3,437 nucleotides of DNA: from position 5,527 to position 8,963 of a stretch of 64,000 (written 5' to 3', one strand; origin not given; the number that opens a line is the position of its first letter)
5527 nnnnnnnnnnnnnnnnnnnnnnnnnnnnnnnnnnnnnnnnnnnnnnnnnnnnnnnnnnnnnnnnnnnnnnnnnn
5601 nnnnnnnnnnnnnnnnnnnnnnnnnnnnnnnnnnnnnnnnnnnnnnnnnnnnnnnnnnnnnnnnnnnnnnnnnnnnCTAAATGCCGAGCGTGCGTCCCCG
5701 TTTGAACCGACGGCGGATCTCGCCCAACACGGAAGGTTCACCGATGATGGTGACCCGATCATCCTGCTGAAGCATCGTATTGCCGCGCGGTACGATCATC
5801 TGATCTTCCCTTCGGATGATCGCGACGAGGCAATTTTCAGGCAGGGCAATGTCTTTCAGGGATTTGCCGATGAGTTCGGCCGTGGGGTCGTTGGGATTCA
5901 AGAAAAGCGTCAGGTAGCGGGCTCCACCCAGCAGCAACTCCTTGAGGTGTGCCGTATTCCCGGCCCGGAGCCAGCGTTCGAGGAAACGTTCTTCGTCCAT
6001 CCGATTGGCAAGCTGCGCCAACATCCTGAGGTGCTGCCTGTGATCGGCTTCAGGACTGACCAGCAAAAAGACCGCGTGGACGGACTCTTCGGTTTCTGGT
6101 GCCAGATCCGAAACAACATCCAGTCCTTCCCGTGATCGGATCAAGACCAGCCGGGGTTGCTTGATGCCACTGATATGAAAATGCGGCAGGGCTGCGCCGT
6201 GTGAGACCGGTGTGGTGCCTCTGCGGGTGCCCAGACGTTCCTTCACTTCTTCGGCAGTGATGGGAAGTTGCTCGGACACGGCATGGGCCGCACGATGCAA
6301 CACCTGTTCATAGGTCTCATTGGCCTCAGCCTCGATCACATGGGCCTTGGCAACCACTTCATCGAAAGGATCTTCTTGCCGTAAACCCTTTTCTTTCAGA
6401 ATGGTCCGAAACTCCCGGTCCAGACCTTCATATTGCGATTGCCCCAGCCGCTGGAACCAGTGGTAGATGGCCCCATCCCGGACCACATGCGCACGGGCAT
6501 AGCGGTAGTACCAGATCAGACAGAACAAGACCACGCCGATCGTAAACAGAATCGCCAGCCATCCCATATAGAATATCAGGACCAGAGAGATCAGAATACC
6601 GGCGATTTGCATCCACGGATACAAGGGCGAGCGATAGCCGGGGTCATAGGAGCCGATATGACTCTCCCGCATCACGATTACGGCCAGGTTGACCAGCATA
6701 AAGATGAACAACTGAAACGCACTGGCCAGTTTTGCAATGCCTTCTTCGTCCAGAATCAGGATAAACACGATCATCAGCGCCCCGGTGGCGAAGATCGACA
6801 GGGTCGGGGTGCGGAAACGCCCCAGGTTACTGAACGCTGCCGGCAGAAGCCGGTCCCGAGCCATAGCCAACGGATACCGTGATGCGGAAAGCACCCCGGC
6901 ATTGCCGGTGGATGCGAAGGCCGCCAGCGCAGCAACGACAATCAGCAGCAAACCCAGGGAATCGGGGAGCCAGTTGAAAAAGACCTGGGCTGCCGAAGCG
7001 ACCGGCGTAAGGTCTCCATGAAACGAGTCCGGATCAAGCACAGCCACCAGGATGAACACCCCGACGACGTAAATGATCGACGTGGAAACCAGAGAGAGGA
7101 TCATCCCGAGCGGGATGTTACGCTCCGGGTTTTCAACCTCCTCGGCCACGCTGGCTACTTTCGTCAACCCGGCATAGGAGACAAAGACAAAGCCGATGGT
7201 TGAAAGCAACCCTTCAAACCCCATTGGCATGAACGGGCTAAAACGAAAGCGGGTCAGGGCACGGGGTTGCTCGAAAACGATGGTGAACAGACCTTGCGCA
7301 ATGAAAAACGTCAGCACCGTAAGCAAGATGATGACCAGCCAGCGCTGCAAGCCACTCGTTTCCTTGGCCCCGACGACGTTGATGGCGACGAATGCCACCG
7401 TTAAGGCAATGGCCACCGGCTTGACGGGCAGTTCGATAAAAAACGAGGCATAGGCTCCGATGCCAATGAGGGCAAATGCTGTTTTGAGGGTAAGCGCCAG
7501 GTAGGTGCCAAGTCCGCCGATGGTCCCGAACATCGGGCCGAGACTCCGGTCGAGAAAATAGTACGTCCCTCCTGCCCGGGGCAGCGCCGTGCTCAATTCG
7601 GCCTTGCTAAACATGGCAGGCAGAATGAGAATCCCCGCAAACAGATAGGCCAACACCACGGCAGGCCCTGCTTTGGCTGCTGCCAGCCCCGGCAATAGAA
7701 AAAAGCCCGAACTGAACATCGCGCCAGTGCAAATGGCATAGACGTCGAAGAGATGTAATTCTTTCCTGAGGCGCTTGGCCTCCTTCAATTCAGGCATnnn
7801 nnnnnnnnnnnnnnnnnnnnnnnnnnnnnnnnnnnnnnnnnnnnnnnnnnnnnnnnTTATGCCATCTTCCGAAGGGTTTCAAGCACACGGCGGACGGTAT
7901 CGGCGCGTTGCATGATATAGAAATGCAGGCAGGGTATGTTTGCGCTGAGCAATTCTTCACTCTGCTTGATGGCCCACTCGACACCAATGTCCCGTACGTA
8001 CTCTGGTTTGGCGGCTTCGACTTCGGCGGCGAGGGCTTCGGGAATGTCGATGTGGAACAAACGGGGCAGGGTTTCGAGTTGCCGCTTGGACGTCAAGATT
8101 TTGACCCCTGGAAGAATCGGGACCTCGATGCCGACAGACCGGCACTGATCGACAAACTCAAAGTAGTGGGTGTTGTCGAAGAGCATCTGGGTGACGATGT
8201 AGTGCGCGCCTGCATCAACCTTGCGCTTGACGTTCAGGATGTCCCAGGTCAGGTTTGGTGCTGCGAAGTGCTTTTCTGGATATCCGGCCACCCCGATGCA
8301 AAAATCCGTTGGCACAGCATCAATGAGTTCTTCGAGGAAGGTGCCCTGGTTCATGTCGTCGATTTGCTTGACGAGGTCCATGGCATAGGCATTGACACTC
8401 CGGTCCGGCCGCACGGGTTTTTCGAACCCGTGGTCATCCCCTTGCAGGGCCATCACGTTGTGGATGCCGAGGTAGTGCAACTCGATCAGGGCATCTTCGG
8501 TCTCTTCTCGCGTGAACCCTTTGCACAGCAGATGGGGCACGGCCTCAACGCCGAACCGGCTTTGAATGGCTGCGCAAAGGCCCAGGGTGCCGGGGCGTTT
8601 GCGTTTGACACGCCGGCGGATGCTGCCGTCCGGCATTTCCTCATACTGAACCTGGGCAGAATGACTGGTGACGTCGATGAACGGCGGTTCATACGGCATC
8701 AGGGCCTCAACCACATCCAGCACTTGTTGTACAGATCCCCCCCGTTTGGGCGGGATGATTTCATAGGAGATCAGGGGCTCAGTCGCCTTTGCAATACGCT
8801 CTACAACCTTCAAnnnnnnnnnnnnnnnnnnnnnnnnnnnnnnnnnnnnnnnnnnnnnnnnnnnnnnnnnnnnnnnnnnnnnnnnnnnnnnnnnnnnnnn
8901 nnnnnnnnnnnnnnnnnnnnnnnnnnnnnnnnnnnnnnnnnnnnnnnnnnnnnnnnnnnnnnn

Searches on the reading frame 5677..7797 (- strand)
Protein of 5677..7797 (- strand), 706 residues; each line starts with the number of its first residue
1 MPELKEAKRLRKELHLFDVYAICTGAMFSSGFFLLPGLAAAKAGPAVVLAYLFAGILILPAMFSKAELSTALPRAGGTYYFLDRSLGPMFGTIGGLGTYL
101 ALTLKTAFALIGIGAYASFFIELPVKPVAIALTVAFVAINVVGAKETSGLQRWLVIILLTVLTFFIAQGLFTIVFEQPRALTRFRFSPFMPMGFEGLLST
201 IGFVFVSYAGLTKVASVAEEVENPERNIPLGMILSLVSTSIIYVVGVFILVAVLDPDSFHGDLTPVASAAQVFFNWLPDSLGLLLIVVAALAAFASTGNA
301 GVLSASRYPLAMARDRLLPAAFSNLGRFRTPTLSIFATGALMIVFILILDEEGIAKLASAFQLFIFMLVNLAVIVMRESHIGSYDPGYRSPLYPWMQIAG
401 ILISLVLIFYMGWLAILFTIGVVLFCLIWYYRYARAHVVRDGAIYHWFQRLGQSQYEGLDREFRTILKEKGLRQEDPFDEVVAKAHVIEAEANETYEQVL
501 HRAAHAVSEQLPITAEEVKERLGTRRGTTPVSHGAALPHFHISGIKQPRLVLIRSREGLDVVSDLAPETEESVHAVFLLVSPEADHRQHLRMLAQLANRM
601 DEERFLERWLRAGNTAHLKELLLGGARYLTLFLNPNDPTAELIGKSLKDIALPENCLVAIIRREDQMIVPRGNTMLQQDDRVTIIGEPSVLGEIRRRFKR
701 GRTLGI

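Call 28: search_protein_families(library=pfam, proteins=[window:5677-7797:-], max_evalue=0.00001)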
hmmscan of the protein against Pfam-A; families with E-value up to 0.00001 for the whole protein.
window:5677-7797:- (706 aa): 4 families
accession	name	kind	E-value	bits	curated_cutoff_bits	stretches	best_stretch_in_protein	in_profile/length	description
PF00324.27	AA_permease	-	3.8e-46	158.2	24.6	1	19-417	2-426/470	Amino acid permease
PF13520.12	AA_permease_2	-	1.5e-42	146.5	27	1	14-410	1-403/427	Amino acid permease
PF02080.26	TrkA_C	-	1.2e-15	57.5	27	1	638-698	8-70/71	TrkA-C domain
PF00359.27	PTS_EIIA_2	-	1.8e-14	54.4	27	1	487-622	8-141/144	Phosphoenolpyruvate-dependent sugar phosphotransferase system, EIIA 2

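Call 49: search_protein_families(library=ncbifam, proteins=[window:5677-7797:-], max_evalue=1e-20)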
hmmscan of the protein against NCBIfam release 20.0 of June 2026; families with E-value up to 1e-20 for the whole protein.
window:5677-7797:- (706 aa): 7 families
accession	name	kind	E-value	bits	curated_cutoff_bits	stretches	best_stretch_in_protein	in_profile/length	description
TIGR00909.1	2A0306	subfamily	6.4e-59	200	556.8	1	10-433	1-429/429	amino acid transporter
NF053761.1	BrChAATpBcaP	equivalog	2.1e-50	172.1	690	1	5-438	15-456/460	branched-chain amino acid transporter BcaP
TIGR00906.1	2A0303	subfamily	1.6e-34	119.3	681.7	1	5-379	24-429/602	cationic amino acid transport permease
TIGR00908.1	2A0305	equivalog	1.2e-33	116.7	381.75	1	7-439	2-435/442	ethanolamine permease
NF008466.1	PRK11357.1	equivalog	1.8e-25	89.8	800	1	6-409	2-407/446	fructoselysine/psicoselysine transporter FrlA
TIGR01773.1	GABAperm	equivalog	5.3e-24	84.8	678.1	1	5-409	5-419/452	GABA permease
NF007566.0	PRK10197.1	equivalog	4.6e-22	78.3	871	0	18-408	18-419/466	GABA permease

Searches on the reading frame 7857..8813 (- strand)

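Call 31: search_protein_families(library=pfam, proteins=[window:7857-8813:-], max_evalue=0.00001)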
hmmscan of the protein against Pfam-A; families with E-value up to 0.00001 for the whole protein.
window:7857-8813:- (318 aa): 1 family
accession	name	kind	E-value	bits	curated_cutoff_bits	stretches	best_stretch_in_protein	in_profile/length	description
PF02219.23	MTHFR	-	1.6e-62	211.9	24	1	5-314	3-286/287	Methylenetetrahydrofolate reductase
